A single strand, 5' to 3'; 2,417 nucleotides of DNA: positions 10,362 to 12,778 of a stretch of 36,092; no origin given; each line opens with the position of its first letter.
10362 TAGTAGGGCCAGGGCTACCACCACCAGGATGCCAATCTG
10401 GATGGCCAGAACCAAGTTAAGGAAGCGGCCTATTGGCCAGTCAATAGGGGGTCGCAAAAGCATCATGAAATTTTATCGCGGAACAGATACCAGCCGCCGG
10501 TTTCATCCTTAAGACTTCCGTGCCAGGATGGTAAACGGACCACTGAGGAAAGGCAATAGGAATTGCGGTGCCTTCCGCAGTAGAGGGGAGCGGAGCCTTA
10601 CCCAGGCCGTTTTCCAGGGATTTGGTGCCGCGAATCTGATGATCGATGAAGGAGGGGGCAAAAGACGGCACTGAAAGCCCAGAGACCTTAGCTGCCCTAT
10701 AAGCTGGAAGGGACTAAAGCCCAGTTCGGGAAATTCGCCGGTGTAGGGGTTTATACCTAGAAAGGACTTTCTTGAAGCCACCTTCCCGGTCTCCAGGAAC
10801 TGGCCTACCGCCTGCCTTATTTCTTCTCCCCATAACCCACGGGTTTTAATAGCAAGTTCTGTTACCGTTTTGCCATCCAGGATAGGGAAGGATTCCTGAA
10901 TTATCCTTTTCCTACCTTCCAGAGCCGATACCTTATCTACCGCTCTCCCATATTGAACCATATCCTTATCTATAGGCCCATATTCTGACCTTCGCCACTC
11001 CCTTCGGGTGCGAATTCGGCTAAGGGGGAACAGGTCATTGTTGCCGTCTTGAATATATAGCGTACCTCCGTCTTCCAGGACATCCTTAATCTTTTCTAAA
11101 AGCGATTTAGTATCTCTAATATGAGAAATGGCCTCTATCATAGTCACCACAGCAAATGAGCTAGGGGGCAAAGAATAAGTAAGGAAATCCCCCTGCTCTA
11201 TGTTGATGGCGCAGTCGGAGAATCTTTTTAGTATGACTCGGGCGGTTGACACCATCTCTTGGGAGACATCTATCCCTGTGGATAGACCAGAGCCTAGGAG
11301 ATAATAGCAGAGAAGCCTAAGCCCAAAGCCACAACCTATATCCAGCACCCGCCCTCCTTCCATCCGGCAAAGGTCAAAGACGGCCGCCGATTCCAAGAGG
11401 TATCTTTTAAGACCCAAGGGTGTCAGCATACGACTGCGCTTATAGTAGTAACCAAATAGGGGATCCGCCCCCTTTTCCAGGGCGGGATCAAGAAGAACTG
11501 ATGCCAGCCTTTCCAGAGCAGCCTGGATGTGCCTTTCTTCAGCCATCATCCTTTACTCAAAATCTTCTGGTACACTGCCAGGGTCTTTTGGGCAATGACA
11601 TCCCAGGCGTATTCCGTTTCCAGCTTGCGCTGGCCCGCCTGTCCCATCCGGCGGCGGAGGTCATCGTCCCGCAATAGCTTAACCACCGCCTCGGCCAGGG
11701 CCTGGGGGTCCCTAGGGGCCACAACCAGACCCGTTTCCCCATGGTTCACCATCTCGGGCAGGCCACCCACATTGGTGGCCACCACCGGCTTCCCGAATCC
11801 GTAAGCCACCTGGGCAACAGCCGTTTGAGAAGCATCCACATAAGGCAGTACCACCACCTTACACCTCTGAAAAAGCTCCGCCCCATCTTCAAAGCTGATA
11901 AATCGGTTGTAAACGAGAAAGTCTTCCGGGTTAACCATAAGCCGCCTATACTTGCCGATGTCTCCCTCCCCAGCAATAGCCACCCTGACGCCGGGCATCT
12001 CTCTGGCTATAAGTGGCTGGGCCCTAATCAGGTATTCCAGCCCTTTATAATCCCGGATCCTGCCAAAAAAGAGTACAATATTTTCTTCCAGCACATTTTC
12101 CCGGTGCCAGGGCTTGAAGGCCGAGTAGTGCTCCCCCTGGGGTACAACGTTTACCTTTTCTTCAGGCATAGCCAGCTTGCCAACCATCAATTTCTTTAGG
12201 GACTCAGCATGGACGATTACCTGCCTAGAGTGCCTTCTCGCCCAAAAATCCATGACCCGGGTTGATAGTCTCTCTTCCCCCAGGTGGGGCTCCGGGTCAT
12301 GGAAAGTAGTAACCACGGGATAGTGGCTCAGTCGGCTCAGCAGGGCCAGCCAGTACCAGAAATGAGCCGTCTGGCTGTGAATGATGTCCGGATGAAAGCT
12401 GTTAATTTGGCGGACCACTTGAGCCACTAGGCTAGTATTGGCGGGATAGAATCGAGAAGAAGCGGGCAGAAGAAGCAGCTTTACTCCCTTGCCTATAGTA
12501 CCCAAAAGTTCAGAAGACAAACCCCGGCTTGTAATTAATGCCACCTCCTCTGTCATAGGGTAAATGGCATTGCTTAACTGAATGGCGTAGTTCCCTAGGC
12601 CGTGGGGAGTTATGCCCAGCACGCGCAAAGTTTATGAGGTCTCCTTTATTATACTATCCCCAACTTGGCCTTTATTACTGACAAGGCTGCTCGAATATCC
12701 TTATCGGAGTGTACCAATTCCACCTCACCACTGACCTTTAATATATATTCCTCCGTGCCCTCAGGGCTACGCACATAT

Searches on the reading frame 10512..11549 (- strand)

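Call 5: search_protein_families(library=pfam, proteins=[window:10512-11549:-], max_evalue=0.01)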
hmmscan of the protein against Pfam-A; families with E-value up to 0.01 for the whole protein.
window:10512-11549:- (346 aa): 7 families
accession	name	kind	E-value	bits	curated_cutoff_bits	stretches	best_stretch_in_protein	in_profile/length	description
PF13649.12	Methyltransf_25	-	3.1e-14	53.9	27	1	68-162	1-97/97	Methyltransferase domain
PF08241.18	Methyltransf_11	-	1.4e-13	51.7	21.2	1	69-166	1-95/95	Methyltransferase domain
PF13847.12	Methyltransf_31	-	1.5e-13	51.1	27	1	65-172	4-117/145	Methyltransferase domain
PF13489.12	Methyltransf_23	-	2e-11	44.3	27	1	64-185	22-132/164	Methyltransferase domain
PF08242.18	Methyltransf_12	-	9.4e-11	42.7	30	1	69-164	1-98/98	Methyltransferase domain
PF01209.24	Ubie_methyltran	-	0.00098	19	20.1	1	61-166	44-151/233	ubiE/COQ5 methyltransferase family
PF02353.26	CMAS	-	0.0077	16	27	1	64-167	62-165/273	Mycolic acid cyclopropane synthetase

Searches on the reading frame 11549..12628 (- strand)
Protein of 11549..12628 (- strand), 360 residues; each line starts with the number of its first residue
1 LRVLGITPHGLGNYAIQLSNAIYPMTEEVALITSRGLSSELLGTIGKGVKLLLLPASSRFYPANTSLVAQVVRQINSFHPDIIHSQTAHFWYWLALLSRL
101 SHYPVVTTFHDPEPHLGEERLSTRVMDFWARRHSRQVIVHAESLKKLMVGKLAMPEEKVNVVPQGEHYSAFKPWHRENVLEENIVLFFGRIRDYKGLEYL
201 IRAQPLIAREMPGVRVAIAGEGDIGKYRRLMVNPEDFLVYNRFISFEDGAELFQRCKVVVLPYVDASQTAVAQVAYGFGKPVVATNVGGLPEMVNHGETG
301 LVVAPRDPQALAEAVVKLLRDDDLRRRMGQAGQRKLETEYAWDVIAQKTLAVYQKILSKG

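Call 5: search_protein_families(library=pfam, proteins=[window:11549-12628:-], max_evalue=0.01)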
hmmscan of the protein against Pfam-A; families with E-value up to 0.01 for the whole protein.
window:11549-12628:- (360 aa): 6 families
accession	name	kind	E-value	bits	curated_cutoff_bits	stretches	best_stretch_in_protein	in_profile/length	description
PF13692.12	Glyco_trans_1_4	-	1.1e-28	100.7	27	1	183-321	2-142/142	Glycosyl transferases group 1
PF00534.26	Glycos_transf_1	-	6.1e-28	97.9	26.4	1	180-334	13-171/172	Glycosyl transferases group 1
PF13439.12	Glyco_transf_4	-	4.3e-18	66.4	28.5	1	10-165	3-165/170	Glycosyltransferase Family 4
PF13524.12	Glyco_trans_1_2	-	7.5e-11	42.6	25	1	209-350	10-143/144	Glycosyl transferase-like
PF13579.12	Glyco_trans_4_4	-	1.7e-09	38.6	29.7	1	11-165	3-158/158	Glycosyl transferase 4-like domain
PF13477.12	Glyco_trans_4_2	-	5.7e-06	27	23.4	1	18-110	16-107/139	Glycosyl transferase 4-like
